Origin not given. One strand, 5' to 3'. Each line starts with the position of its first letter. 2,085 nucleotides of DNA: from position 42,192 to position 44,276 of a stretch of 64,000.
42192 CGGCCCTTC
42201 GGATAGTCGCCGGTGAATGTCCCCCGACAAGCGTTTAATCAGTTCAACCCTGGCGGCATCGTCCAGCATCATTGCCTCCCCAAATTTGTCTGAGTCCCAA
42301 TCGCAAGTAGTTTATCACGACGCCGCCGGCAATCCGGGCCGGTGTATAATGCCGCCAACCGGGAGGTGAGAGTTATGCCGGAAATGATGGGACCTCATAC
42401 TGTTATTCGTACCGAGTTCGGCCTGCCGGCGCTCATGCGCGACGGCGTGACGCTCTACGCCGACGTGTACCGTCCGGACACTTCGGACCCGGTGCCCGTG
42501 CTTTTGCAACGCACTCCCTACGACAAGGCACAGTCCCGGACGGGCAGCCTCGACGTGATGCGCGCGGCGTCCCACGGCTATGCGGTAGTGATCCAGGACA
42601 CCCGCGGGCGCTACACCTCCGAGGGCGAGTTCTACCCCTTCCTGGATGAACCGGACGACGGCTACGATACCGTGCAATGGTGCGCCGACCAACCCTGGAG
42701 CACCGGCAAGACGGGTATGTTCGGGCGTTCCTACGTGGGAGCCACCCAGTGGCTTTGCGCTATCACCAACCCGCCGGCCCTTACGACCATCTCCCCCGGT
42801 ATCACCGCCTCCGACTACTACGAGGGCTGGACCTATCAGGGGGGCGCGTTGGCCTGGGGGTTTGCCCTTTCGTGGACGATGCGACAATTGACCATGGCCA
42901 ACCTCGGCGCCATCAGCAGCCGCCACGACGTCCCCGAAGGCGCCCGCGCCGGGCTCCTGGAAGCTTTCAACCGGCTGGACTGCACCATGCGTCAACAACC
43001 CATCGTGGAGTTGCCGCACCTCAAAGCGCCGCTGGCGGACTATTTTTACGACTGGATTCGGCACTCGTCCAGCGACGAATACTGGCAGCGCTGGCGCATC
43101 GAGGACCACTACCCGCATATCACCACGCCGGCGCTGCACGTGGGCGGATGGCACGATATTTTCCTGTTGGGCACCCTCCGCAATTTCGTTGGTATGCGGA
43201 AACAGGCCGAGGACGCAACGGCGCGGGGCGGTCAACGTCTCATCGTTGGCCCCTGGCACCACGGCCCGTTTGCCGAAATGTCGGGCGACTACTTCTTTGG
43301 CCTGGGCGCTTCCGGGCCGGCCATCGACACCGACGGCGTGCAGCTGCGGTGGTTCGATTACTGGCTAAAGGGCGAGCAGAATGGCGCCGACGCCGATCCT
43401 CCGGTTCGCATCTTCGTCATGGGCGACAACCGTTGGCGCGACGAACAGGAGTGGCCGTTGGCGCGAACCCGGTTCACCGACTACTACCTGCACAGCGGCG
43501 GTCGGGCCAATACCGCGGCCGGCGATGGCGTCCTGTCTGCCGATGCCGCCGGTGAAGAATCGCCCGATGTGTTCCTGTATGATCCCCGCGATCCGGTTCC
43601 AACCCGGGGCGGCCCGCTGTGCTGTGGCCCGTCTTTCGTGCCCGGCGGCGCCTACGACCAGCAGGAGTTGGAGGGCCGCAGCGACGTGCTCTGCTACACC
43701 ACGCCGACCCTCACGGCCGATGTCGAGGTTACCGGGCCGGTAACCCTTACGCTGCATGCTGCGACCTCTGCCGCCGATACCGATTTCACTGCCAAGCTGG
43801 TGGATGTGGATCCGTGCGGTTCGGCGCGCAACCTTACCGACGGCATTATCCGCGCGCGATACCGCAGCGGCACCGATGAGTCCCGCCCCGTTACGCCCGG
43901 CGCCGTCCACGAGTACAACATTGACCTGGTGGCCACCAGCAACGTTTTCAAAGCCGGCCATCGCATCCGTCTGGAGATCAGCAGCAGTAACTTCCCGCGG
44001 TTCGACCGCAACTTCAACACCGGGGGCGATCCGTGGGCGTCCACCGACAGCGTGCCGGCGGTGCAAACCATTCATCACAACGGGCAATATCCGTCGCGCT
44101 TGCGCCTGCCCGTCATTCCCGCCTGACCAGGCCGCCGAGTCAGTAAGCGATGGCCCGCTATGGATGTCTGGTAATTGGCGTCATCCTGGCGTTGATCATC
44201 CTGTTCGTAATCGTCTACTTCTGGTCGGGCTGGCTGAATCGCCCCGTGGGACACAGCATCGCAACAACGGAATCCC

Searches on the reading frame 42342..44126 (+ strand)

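Call 37: search_protein_families(library=pfam, proteins=[window:42342-44126:+], max_evalue=0.00001)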
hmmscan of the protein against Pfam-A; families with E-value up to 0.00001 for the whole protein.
window:42342-44126:+ (594 aa): 2 families
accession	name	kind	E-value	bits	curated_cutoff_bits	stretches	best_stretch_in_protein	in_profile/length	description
PF02129.25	Peptidase_S15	-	8.1e-62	209.7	23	1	34-308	1-261/262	X-Pro dipeptidyl-peptidase (S15 family)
PF08530.16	PepX_C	-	4.1e-52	177.7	22.5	1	347-587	1-216/217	X-Pro dipeptidyl-peptidase C-terminal non-catalytic domain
